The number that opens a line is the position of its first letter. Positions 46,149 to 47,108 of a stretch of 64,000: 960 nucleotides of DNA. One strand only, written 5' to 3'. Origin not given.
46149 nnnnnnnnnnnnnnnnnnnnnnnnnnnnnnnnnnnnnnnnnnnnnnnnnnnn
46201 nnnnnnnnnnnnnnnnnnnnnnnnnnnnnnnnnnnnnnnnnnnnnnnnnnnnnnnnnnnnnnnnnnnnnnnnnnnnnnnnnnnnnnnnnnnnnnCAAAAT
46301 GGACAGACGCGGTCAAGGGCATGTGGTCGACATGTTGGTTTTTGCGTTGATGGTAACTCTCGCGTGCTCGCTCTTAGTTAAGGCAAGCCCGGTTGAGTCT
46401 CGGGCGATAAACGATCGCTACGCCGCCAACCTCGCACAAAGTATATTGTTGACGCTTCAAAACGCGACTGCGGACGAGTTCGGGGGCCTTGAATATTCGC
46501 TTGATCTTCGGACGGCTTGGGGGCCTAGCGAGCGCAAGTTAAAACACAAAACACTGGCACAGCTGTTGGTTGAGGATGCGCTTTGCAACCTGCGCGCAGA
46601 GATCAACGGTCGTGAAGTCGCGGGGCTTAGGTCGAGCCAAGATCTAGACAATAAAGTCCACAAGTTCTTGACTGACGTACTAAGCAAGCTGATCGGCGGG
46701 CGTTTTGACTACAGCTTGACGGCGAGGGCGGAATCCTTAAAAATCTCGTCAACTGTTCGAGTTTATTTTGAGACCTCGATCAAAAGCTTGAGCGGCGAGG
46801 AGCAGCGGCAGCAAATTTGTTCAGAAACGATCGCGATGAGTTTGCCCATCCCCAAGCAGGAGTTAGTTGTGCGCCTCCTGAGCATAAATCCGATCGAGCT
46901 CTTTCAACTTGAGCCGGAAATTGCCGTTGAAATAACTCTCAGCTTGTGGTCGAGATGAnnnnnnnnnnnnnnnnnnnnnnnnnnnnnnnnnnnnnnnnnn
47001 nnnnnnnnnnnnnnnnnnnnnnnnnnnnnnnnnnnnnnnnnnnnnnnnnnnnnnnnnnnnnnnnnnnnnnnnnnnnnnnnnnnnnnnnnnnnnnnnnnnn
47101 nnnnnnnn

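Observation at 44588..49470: Operon of seven proteins with type-IV-pilin-like (class III) N-termini but no ATPase or platform gene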

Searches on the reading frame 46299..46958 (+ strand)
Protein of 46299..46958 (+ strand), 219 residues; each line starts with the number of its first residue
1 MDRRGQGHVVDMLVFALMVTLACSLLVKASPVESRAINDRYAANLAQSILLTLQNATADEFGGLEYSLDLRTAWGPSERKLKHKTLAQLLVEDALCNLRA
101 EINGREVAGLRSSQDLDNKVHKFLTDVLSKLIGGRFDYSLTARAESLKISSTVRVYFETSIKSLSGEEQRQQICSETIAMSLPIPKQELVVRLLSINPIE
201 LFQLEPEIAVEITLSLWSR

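Call 3: search_protein_families(library=pfam, proteins=[window:46299-46958:+], max_evalue=1)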
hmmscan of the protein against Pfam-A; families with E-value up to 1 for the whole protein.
window:46299-46958:+ (219 aa): 1 family
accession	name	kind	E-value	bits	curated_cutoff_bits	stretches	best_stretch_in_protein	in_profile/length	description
PF23955.1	DUF7284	-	0.0016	18.9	27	1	10-142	1-121/278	Family of unknown function (DUF7284)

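Call 4: search_protein_families(library=ncbifam, proteins=[window:46299-46958:+], max_evalue=1)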
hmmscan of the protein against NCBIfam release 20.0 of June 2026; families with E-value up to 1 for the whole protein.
window:46299-46958:+ (219 aa): 0 families

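Call 10: find_encoding_contigs(protein=window:46299-46958:+, flank=10000, max_places=10)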
Protein window:46299-46958:+ (219 aa): 1 contig read that carries it; 1 place shown.
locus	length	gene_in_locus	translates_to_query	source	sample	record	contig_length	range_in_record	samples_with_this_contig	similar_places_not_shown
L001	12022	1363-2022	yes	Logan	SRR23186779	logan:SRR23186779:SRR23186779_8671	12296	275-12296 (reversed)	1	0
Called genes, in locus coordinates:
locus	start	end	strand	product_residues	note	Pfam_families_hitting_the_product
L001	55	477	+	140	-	-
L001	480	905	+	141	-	-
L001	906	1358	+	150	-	-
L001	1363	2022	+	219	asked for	-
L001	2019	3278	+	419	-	-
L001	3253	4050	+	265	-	-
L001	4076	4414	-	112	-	-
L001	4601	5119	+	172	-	PF01661:Macro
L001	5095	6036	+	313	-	PF00005:ABC_tran, PF13304:AAA_21 (weak)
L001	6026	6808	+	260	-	PF12679:ABC2_membrane_2 (weak), PF12698:ABC2_membrane_3 (weak)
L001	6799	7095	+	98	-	PF10437:Lip_prot_lig_C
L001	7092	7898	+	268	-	PF21948:LplA-B_cat, PF03099:BPL_LplA_LipB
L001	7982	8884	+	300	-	PF04055:Radical_SAM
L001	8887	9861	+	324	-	PF04055:Radical_SAM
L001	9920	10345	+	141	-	PF01597:GCV_H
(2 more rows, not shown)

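Call 46: find_homologous_proteins(query=A2, max_evalue=0.01)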
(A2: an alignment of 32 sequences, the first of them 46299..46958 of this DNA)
Query A2 (32 sequences) (219 aa, profile of the alignment): 59 proteins with E <= 0.01 among 5042 candidates.
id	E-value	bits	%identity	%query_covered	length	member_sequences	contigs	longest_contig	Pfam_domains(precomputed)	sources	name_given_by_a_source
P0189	5.5e-77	276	100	100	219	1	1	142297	-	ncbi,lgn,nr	ncbi:MAG: hypothetical protein QMC89_00860 [Candidatus Hodarchaeaceae archaeon]|nr:hypothetical prot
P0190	8.1e-76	272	84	100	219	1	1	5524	-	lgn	-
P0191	3.9e-75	270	55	100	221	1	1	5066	-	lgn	-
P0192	9.2e-75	269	48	100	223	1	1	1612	-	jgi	-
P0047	9.7e-75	269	58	100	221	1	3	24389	-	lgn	-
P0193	1.8e-73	265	46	100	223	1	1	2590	PF23955.2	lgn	-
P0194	2.1e-73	265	56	100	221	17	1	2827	-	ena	-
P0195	2.8e-73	264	48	100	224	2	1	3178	-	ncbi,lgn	-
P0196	3.1e-73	264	48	100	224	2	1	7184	-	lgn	-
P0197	2.8e-72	261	49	100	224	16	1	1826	-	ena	-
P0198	3.4e-72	261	55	100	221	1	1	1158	-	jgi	jgi:hypothetical protein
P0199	3.8e-72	260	48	100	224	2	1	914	-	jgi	-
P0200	3.9e-72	260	49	100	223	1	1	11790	-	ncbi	-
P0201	4.3e-72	260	57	100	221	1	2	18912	-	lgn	-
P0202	4.8e-72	260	47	100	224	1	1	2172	-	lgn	-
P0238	6.1e-64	234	48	100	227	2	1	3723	PF23955.2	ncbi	-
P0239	5.0e-63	231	47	100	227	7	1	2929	PF23955.2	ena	-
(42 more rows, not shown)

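Call 52: search_solved_structures(query=A2, max_evalue=10)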
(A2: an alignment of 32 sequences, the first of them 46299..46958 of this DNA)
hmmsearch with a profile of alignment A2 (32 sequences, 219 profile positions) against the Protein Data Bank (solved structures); distinct sequences matched with E-value up to 10: 2.
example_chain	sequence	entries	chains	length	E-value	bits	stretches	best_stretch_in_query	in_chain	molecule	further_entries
9i5t_W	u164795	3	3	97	0.27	14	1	130-165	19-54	Large ribosomal subunit protein uL23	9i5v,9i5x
8iyq_A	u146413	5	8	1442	0.28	13.9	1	73-125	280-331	deadCbCas9 | CbCas9 effector-1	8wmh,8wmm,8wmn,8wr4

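Call 81: predict_structure(alignment_id=A2)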
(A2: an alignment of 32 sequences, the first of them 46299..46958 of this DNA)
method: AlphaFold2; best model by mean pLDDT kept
length: 219 residues; sequences in the alignment: 32
mean_pLDDT: 86.2   pTM: 0.77
mean pLDDT of the five models: 86.2, 86.1, 85.1, 84.9, 84.4
residues with pLDDT >= 90: 113; 70-90: 72; 50-70: 33; < 50: 1
segments of 3 or more residues with pLDDT < 50: none
pLDDT, mean of each block of 10 residues (from residue 1): 70 94 75 78 97 98 87 73 95 92 80 87 98 95 82 90 82 96 82 77 74 96
secondary structure, 60 per line:
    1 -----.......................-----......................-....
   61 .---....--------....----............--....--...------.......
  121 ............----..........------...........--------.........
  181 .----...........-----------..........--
elements in order: H6-28 H34-55 H58-61 E65-68 E77-80 H86-96 E99-102 E105-107 H114-132 E137-146 E153-163 E172-181 H186-196 E208-217

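Call 93: search_dna_similar(query=P0238, collection=plasmids, mode=protein, max_evalue=10, max_rows=20)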
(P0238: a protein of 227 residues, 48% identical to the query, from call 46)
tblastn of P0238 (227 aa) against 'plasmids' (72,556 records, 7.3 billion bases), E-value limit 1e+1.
Records with a match: 16; places in all: 16; records where one place covers at least 80% of the query: 0.
Best place of each record, by identity: <60% 16.
By first word of the organism name: Klebsiella 10; Cupriavidus 2; Streptomyces 1; Kosakonia 1; Leptospira 1; Escherichia 1.
By predicted mobility (MOB-suite, as given by PLSDB): conjugative 11; non-mobilizable 3; mobilizable 2.
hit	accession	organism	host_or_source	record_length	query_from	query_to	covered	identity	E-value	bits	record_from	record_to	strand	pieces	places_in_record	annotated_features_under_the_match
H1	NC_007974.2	Cupriavidus metallidurans CH34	-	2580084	62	185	55%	30.0%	2e+0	37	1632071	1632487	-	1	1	none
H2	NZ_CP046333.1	Cupriavidus metallidurans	sedimentation pond in a zinc factory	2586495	62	185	55%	30.0%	2e+0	37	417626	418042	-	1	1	none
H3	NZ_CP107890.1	Streptomyces sp. NBC_00470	-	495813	59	190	58%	24.6%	3e+0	37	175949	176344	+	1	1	UvrD-helicase domain-containing protein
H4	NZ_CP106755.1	Kosakonia sp. ML.JS2a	Ficus microcarpa,Pure isolate,aerial ...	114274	38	116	35%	31.3%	5e+0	36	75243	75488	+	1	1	silC: Cu(+)/Ag(+) efflux RND transporter outer membrane channel SilC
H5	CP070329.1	Klebsiella pneumoniae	Stanley WWTPs_7 WWTPs influent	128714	38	116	35%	31.3%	7e+0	35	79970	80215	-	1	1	silC: Cu(+)/Ag(+) efflux RND transporter outer membrane channel SilC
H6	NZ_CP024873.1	Leptospira mayottensis 200901116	Homo sapiens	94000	110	156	21%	36.2%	1e+1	35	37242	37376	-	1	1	LIC12048 family lipoprotein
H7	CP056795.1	Escherichia coli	culture,Freshwater sample from upstream ...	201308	140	172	15%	39.4%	8e+0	35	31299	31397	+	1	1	none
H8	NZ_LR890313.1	Klebsiella oxytoca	Homo sapiens,rectal swab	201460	140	172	15%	39.4%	8e+0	35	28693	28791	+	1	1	none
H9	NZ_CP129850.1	Klebsiella pneumoniae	Homo sapiens,whole organism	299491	140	172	15%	39.4%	8e+0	35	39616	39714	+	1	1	none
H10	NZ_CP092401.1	Klebsiella pneumoniae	Bovine,assembly,Mastitis-milk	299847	140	172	15%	39.4%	8e+0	35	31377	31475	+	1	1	none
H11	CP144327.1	Klebsiella pneumoniae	Homo sapiens,blood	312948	140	172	15%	39.4%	8e+0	35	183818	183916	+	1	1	none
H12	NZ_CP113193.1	Klebsiella pneumoniae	chicken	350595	140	172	15%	39.4%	8e+0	35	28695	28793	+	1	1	none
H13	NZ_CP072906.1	Klebsiella pneumoniae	Homo sapiens,urine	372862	140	172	15%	39.4%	9e+0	35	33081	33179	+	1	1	none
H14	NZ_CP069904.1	Klebsiella pneumoniae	Homo sapiens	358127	140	172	15%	39.4%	9e+0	35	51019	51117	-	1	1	none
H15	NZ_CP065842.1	Klebsiella quasipneumoniae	Homo sapiens,urine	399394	140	172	15%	39.4%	9e+0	35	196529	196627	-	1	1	none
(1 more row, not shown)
